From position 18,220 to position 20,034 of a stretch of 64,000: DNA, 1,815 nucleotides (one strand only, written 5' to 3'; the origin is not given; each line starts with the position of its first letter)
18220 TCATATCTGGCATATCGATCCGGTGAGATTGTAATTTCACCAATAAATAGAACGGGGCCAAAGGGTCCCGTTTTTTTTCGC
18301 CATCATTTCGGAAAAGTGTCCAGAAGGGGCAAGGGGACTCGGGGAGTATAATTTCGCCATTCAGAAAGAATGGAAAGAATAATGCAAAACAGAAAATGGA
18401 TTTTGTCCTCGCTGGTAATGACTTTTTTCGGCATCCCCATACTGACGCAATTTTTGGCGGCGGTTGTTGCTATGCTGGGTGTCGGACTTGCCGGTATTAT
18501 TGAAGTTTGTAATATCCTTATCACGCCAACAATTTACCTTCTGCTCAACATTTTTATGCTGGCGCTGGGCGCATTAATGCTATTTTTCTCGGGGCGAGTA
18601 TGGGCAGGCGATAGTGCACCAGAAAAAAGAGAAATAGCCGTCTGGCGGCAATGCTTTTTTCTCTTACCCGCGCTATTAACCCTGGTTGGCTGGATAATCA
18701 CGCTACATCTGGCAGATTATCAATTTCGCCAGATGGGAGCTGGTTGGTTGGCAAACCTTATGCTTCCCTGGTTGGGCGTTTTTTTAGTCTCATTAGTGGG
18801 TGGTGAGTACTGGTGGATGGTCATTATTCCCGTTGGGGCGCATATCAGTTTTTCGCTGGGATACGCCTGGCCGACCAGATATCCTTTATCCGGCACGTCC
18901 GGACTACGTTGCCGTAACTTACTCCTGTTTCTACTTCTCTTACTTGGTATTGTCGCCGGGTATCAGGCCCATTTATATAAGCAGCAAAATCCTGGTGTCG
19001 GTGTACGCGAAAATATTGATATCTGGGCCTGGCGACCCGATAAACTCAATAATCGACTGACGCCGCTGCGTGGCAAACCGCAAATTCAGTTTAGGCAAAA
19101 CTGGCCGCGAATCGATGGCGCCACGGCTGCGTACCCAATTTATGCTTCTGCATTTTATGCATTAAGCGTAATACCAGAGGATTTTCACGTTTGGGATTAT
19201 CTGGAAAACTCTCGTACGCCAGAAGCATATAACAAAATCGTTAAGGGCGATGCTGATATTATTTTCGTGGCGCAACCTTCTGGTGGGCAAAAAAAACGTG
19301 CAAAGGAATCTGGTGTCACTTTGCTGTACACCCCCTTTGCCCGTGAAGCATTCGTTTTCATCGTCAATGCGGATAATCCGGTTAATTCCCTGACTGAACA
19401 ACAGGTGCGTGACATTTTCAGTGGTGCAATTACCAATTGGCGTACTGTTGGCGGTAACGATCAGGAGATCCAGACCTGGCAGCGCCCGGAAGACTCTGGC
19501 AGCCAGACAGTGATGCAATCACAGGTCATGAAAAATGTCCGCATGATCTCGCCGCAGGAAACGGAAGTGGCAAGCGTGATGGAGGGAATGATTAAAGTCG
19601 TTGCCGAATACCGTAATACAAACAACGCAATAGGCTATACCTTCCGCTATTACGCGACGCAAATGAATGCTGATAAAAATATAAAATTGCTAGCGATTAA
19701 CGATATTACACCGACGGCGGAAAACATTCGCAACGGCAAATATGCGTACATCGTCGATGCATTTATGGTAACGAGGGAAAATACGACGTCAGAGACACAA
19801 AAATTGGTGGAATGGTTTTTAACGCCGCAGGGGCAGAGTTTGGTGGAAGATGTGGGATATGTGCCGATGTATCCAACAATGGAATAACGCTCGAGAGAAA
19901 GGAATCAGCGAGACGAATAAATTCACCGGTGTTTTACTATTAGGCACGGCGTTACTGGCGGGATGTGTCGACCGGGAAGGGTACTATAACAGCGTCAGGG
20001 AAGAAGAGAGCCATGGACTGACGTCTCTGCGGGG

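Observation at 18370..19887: Unusual fusion: ~200-residue polytopic membrane domain joined to a PstS-like periplasmic binding domain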

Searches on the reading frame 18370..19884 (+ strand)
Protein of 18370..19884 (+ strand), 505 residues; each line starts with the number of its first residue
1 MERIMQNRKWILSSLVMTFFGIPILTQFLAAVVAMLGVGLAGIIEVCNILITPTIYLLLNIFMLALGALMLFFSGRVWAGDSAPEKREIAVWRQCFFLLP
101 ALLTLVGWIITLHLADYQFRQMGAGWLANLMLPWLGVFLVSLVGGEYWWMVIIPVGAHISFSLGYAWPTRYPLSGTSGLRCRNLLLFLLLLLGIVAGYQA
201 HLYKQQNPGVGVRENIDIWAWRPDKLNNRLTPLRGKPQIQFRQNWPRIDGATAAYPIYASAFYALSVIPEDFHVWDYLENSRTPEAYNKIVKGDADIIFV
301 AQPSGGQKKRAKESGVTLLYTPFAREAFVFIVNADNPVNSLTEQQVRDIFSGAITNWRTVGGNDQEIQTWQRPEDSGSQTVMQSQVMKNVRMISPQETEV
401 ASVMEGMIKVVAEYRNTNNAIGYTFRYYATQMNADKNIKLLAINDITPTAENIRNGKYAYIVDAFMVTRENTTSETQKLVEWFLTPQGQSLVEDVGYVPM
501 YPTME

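Call 5: search_protein_families(proteins=[window:18370-19884:+], library=ncbifam, max_evalue=0.01)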
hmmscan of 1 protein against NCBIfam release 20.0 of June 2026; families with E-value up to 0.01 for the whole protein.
window:18370-19884:+ (505 aa): 2 families
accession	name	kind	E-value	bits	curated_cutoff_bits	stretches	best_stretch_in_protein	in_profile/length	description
TIGR02136.1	ptsS_2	subfamily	4.6e-35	121.2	206.6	1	250-500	45-295/295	phosphate ABC transporter substrate-binding protein PstS family protein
TIGR04505.1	PtsS_plasma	equivalog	0.0011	18.5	175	0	360-448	200-284/334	phosphate ABC transporter substrate-binding protein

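Call 7: profile_search(protein=window:18370-19884:+)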
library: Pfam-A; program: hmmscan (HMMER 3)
A. the first sequence (505 residues): domains with independent E <= 10: 7; with E <= 0.001: 2
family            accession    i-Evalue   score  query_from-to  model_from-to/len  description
PBP_like_2        PF12849.12    2.4e-29   103.3     247-485        13-265/267  PBP superfamily domain
SBP_bac_11        PF13531.11    0.00037    20.8     285-497        37-226/227  Bacterial extracellular solute-binding protein
Peptidase_A21     PF03566.19     0.0011    17.8     316-457       159-285/653  Peptidase family A21
Aca2_YdiL         PF08965.17     0.0046    17.6     339-431         2-84/118  Aca2/YdiL-like
PBP_like          PF12727.12      0.037    13.6     322-432        65-158/193  PBP superfamily domain
Tetraspanin       PF00335.26       0.13    12.4      55-112         4-59/225  Tetraspanin family
WD40_WDHD1_1st    PF24817.1        0.28    10.8     361-443        23-103/291  WDHD1 first WD40 domain

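Call 10: search_solved_structures(query=window:18370-19884:+, max_evalue=0.01, show_alignments=2)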
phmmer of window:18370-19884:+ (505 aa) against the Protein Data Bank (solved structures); distinct sequences matched with E-value up to 0.01: 9.
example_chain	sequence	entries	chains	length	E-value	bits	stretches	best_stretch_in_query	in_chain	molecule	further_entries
4q8r_A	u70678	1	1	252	1.7e-17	66.4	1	290-493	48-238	Phosphate ABC transporter, phosphate-binding protein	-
4gd5_A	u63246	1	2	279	2.2e-17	66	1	289-493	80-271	Phosphate ABC transporter, phosphate-binding protein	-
4n13_A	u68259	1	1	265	4.1e-17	65.1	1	319-498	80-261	Phosphate ABC transporter, periplasmic phosphate-binding protein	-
1twy_A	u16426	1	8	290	5.7e-16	61.3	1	313-498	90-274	ABC transporter, periplasmic substrate-binding protein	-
4ecf_A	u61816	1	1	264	5.5e-12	48.2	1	329-498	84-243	ABC-type phosphate transport system, periplasmic component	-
9l8j_A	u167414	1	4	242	1.1e-11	47.2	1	299-455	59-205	Sll0540 protein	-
4exl_A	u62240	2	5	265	1.3e-10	43.6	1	325-500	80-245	Phosphate-binding protein pstS 1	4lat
4h1x_A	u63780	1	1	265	3.2e-05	25.9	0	309-359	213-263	Phosphate-binding protein pstS 2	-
7xg8_A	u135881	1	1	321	0.0012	20.6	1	324-445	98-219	ABC transporter, substrate binding protein, phosphate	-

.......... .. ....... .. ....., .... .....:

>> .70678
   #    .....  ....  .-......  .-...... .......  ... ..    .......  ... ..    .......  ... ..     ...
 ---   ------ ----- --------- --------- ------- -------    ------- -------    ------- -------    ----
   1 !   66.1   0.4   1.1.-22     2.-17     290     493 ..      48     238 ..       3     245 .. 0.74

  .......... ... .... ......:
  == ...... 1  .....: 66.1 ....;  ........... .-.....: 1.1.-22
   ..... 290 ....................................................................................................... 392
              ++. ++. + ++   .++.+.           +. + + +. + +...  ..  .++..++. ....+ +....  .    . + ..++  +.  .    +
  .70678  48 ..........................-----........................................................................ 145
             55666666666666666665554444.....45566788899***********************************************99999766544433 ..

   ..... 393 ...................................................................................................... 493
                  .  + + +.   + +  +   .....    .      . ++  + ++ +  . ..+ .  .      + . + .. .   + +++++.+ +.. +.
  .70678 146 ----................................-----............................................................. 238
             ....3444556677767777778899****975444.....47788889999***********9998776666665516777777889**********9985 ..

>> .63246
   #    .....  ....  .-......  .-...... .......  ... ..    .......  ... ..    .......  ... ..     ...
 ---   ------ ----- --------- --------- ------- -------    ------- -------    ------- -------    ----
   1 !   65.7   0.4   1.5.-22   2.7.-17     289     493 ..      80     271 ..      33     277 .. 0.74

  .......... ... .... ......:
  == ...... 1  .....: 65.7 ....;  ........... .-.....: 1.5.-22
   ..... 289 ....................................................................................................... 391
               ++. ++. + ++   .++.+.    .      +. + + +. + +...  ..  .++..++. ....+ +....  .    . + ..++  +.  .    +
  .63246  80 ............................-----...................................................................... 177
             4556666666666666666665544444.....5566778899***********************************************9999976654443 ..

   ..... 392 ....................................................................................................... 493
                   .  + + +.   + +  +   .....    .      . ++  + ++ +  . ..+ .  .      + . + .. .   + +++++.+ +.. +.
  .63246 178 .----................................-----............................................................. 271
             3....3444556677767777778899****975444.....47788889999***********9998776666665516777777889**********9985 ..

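Call 12: find_homologous_proteins(query=window:18370-19884:+, max_evalue=0.00001)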
Query window:18370-19884:+ (505 aa): 2429 proteins with E <= 0.00001 among 8000 candidates; the best 120 are listed.
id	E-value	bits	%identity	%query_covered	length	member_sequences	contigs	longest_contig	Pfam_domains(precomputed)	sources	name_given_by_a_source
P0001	0.0e+0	1101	95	99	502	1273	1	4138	PF12849.13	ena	-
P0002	0.0e+0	1086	94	99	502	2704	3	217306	PF12849.13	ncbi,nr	ncbi:PstS family phosphate ABC transporter substrate-binding protein [Escherichia coli]|nr:PstS fami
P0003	0.0e+0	1077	94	99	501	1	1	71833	PF12849.13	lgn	-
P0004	0.0e+0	1061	91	99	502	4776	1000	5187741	PF12849.13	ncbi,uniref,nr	ncbi:PstS family phosphate ABC transporter substrate-binding protein [Escherichia coli]|uniref:Phosp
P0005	0.0e+0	1029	89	99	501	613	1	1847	PF13531.12,PF12849.13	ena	-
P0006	0.0e+0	1029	92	96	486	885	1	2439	PF12849.13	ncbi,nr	ncbi:PstS family phosphate ABC transporter substrate-binding protein, partial [Escherichia coli]|nr:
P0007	0.0e+0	1028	89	99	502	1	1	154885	PF13531.12,PF12849.13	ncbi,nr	ncbi:PstS family phosphate ABC transporter substrate-binding protein [Escherichia coli]|nr:PstS fami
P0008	0.0e+0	1027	89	99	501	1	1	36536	PF13531.12,PF12849.13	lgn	-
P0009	0.0e+0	1024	88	99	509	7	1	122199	PF12849.13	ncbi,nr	ncbi:PstS family phosphate ABC transporter substrate-binding protein [Escherichia coli]|nr:PstS fami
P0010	0.0e+0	1023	87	99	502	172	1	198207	PF12849.13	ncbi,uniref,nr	ncbi:PstS family phosphate ABC transporter substrate-binding protein [Escherichia albertii]|uniref:P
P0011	0.0e+0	1019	88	99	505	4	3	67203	PF12849.13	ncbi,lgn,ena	-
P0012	5.3e-296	1000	87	99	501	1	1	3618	PF12849.13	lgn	-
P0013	7.3e-286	967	86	97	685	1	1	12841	PF12849.13,PF01594.23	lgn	-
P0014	3.6e-284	961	72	99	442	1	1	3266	PF12849.13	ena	-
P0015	1.9e-280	949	84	99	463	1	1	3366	PF12849.13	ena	-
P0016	2.3e-280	948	61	99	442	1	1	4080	PF12849.13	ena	-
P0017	6.0e-249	845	90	79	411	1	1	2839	PF13531.12,PF12849.13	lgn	-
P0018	1.4e-218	745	95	67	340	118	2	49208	PF12849.13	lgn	-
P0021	1.6e-174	599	91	58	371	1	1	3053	PF12849.13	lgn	-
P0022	1.6e-172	593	55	99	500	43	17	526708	PF12849.13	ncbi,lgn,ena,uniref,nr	ncbi:PstS family phosphate ABC transporter substrate-binding protein [Klebsiella oxytoca]|uniref:Pst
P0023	1.2e-167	577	54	99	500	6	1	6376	PF12849.13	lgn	-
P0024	2.9e-167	575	54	99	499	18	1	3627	PF12849.13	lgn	-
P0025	1.3e-166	573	53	98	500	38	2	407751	PF12849.13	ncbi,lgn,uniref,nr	ncbi:PstS family phosphate ABC transporter substrate-binding protein [Salmonella enterica subsp. ent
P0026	2.0e-165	569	95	29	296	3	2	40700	PF12849.13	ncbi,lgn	-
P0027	1.2e-162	560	51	99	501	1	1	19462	PF12849.13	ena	-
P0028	5.1e-161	555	54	99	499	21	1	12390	PF12849.13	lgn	-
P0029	1.5e-158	547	52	98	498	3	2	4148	PF13531.12,PF12849.13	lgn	-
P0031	8.4e-156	538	51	98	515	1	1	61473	PF12849.13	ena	-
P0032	1.7e-153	530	50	100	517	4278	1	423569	PF13531.12,PF12849.13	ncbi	ncbi:PstS family phosphate ABC transporter substrate-binding protein [Salmonella enterica]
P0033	1.5e-152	527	50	98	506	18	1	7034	PF12849.13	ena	-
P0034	7.4e-152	525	53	99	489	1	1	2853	PF12849.13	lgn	-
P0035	9.4e-152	524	78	62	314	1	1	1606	PF12849.13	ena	-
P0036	6.6e-151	521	50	99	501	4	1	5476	PF12849.13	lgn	-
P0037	9.1e-151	521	51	97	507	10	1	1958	PF12849.13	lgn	-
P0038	7.5e-150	518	51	98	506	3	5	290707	PF12849.13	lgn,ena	-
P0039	1.3e-149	517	49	97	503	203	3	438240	PF13531.12,PF12849.13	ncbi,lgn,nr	ncbi:PstS family phosphate ABC transporter substrate-binding protein [Salmonella enterica]|nr:PstS f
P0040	4.7e-149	515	50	99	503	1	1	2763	PF13531.12,PF12849.13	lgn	-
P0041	1.2e-148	514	51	98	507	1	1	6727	PF12849.13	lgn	-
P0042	2.0e-148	513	50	99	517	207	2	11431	PF12849.13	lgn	-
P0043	3.7e-148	512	50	97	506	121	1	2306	PF12849.13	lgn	-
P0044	3.8e-147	509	49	98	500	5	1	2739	PF12849.13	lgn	-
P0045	1.7e-146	507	50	98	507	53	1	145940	PF12849.13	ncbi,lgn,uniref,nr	ncbi:PstS family phosphate ABC transporter substrate-binding protein [Salmonella enterica subsp. ent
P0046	2.0e-146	507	51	98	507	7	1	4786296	PF12849.13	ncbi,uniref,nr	ncbi:PstS family phosphate ABC transporter substrate-binding protein [Salmonella enterica subsp. sal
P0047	2.9e-146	506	51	97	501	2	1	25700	PF12849.13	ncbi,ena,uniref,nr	ncbi:PstS family phosphate ABC transporter substrate-binding protein [Intestinirhabdus alba]|uniref:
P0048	1.6e-145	504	49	98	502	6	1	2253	PF12849.13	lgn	-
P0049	4.3e-145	502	50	97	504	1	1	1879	PF12849.13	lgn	-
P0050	6.4e-145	502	50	97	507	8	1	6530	PF12849.13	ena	-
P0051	3.8e-144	499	49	96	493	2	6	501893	PF13531.12,PF12849.13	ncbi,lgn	-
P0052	3.2e-143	496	49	99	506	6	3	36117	PF12849.13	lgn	-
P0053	3.8e-143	496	94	47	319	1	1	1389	PF12849.13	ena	-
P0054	2.7e-142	493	48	98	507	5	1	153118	PF12849.13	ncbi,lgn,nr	ncbi:PstS family phosphate ABC transporter substrate-binding protein [Salmonella enterica subsp. ent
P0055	2.8e-142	493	48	97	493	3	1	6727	PF12849.13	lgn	-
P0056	2.9e-142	493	48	98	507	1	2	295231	PF12849.13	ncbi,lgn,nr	ncbi:PstS family phosphate ABC transporter substrate-binding protein [Salmonella enterica subsp. ent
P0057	4.4e-142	492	49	98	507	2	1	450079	PF12849.13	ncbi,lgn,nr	ncbi:PstS family phosphate ABC transporter substrate-binding protein [Salmonella enterica subsp. ent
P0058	8.3e-141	488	48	98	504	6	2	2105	PF12849.13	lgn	-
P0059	2.7e-140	486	48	98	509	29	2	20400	PF12849.13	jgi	jgi:phosphate transport system substrate-binding protein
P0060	4.0e-138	479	49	98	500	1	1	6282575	PF12849.13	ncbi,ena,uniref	ncbi:PstS family phosphate ABC transporter substrate-binding protein [Klebsiella sp. MISC125]|uniref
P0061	7.8e-138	478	47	98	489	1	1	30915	PF12849.13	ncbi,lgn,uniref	ncbi:PstS family phosphate ABC transporter substrate-binding protein [Phytobacter sp. V91]|uniref:Ps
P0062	2.2e-137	477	46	98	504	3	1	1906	PF12849.13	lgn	-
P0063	3.3e-136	473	47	98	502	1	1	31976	PF12849.13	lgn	-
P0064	1.1e-130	455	50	87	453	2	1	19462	PF12849.13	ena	-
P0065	1.6e-123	431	45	93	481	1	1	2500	PF12849.13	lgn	-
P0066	1.0e-122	428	60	64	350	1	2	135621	PF12849.13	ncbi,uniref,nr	ncbi:hypothetical protein CHU32_20945 [Superficieibacter electus]|uniref:PBP domain-containing prote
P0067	3.2e-120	420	93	41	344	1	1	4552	PF00005.34,PF12849.13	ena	-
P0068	2.1e-118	414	47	88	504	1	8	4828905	PF12849.13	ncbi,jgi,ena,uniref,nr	ncbi:PstS family phosphate ABC transporter substrate-binding protein [Intestinirhabdus alba]|jgi:pho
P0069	2.4e-118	414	45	57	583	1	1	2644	PF13531.12,PF12849.13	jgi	jgi:ABC-type phosphate transport system substrate-binding protein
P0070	6.2e-115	403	59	64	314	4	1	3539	PF12849.13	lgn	-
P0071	2.6e-114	401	42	99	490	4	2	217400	PF13531.12,PF12849.13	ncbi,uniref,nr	ncbi:PstS family phosphate ABC transporter substrate-binding protein [Budviciaceae bacterium BWR-B9]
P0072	3.0e-113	397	57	63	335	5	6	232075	PF13531.12,PF12849.13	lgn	-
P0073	1.3e-112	395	42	99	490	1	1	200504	PF13531.12,PF12849.13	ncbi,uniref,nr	ncbi:PstS family phosphate ABC transporter substrate-binding protein [Jinshanibacter sp. LJY008]|uni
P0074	6.3e-112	393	42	99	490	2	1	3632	PF12849.13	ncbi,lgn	ncbi:MAG: PstS family phosphate ABC transporter substrate-binding protein [Limnobaculum xujianqingii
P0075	1.6e-109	385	42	98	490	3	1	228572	PF13531.12,PF12849.13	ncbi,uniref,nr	ncbi:PstS family phosphate ABC transporter substrate-binding protein [Limnobaculum xujianqingii]|uni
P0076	2.0e-109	385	57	63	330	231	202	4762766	PF12849.13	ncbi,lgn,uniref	ncbi:TPA: PstS family phosphate ABC transporter substrate-binding protein [Salmonella enterica subsp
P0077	4.8e-107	377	41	99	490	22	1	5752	PF13531.12,PF12849.13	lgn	-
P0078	1.7e-106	375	43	87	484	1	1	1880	PF12849.13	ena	-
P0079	1.8e-106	375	43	80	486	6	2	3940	PF12849.13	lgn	-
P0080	2.6e-106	374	40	98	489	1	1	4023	PF13531.12,PF12849.13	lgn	-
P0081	3.0e-106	374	43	87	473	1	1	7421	PF12849.13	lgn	-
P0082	1.1e-105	372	63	54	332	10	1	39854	PF13531.12,PF12849.13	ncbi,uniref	ncbi:PstS family phosphate ABC transporter substrate-binding protein [Escherichia albertii]|uniref:P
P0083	1.3e-105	372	42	88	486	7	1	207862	PF12849.13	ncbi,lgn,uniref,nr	ncbi:PstS family phosphate ABC transporter substrate-binding protein [Leminorella grimontii]|uniref:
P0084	1.1e-103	366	55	63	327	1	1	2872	PF13531.12,PF12849.13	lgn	-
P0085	1.1e-103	366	57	63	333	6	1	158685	PF12849.13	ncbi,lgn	ncbi:PstS family phosphate ABC transporter substrate-binding protein [Salmonella enterica subsp. ent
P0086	3.7e-103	364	59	56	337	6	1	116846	PF12849.13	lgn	-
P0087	4.3e-103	364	62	54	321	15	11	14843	PF13531.12,PF12849.13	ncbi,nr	ncbi:TPA: PstS family phosphate ABC transporter substrate-binding protein [Salmonella enterica subsp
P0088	4.9e-103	363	57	58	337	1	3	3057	PF13531.12,PF12849.13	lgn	-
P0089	5.6e-103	363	58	56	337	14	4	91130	PF12849.13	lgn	-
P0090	1.5e-102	362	59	54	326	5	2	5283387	PF12849.13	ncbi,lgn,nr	ncbi:putative ATP binding protein of ABC transporter [Escherichia coli TA054]|nr:putative ATP bindin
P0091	2.3e-102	361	56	63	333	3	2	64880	PF13531.12,PF12849.13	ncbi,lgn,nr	ncbi:PstS family phosphate ABC transporter substrate-binding protein [Salmonella enterica subsp. ent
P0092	5.7e-102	360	58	56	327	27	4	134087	PF13531.12,PF12849.13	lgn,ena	-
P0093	1.7e-101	358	52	64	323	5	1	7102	PF12849.13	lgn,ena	-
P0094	2.1e-101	358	61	55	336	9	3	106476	PF13531.12,PF12849.13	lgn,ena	-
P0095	3.5e-101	357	56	63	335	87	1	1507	PF12849.13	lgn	-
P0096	2.2e-100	355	60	54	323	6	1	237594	PF12849.13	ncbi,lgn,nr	ncbi:PstS family phosphate ABC transporter substrate-binding protein [Salmonella enterica subsp. ent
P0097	5.1e-100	354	57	54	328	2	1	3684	PF12849.13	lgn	-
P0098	9.4e-100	353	58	54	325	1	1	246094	PF12849.13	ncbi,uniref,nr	ncbi:ABC transporter ATP-binding protein [Escherichia sp. E4694]|uniref:PstS family phosphate ABC tr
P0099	5.0e-99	350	39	97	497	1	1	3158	PF12849.13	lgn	-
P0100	1.1e-98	349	45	73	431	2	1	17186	PF12849.13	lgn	-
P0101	1.4e-98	349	57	55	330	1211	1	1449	PF12849.13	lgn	-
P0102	3.0e-98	348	58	54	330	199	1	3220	PF12849.13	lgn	-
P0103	4.5e-98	347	59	54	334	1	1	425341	PF12849.13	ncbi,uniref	ncbi:PstS family phosphate ABC transporter substrate-binding protein [Pseudocitrobacter cyperus]|uni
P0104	1.1e-97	346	42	79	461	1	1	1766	PF13531.12,PF12849.13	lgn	-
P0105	2.2e-96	342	43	79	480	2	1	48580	PF13531.12,PF12849.13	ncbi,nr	ncbi:MAG: PstS family phosphate ABC transporter substrate-binding protein [Pseudomonadota bacterium]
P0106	1.1e-93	333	41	82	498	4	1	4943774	PF12849.13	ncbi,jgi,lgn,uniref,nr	ncbi:phosphate ABC transporter substrate-binding protein [Leclercia sp. 29361]|uniref:substrate-bind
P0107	3.9e-93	331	41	82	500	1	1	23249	PF12849.13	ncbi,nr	ncbi:MAG: substrate-binding domain-containing protein [Brachymonas sp.]|nr:substrate-binding domain-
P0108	5.0e-93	330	37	97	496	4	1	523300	PF12849.13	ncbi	-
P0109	1.3e-90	323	37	98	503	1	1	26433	PF12849.13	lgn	-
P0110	2.5e-90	322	36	98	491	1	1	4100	PF13531.12,PF12849.13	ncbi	-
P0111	2.3e-89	318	41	80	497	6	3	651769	PF12849.13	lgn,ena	-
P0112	2.6e-89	318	45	68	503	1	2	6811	PF13531.12,PF12849.13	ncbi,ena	-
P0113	3.1e-89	318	38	87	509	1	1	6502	PF12849.13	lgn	-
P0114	7.6e-89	317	40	80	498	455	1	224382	PF12849.13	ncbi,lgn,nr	ncbi:phosphate ABC transporter substrate-binding protein [Salmonella enterica]|nr:phosphate ABC tran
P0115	9.4e-89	316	39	80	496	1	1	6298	PF12849.13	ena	-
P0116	7.5e-87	310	37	97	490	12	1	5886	PF13531.12,PF12849.13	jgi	-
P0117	1.2e-86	309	36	97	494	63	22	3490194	PF12849.13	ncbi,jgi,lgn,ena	ncbi:MAG: PstS family phosphate ABC transporter substrate-binding protein [Rahnella inusitata]|jgi:p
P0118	1.9e-86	309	47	63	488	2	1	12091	PF12849.13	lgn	-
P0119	7.3e-86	307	41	67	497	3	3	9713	PF13531.12,PF12849.13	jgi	jgi:phosphate transport system substrate-binding protein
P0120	1.1e-85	306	37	98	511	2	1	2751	PF13531.12,PF12849.13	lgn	-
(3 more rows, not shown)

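Call 18: find_encoding_contigs(protein=P0071, flank=8000, max_places=2)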
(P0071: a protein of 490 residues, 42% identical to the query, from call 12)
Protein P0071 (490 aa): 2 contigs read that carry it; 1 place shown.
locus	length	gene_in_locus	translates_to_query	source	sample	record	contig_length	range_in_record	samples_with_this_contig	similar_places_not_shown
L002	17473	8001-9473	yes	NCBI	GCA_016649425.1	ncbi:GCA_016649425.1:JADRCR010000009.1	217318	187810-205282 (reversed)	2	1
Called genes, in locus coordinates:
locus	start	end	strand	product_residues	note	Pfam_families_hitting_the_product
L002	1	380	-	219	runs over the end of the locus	PF13590:DUF4136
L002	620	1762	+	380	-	PF01841:Transglut_core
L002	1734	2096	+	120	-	PF02411:MerT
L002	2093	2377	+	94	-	PF00403:HMA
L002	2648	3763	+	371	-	PF03264:Cytochrom_NNT, PF09699:Paired_CXXCH_1 (faint), PF14522:Cytochrome_C7 (faint), PF14537:Cytochrom_c3_2 (faint), PF22113:Mtrc-MtrF_II-IV_dom (weak)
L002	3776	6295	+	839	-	PF18364:Molybdopterin_N, PF00384:Molybdopterin, PF01568:Molydop_binding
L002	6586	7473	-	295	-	PF06889:DUF1266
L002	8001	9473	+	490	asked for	PF12849:PBP_like_2, PF13531:SBP_bac_11 (weak)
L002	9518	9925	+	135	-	-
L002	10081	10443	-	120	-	-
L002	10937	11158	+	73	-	-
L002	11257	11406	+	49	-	-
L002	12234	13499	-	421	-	-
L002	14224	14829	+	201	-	PF00239:Resolvase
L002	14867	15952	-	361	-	PF03235:GmrSD_N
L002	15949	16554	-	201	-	-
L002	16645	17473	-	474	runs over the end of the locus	PF00589:Phage_integrase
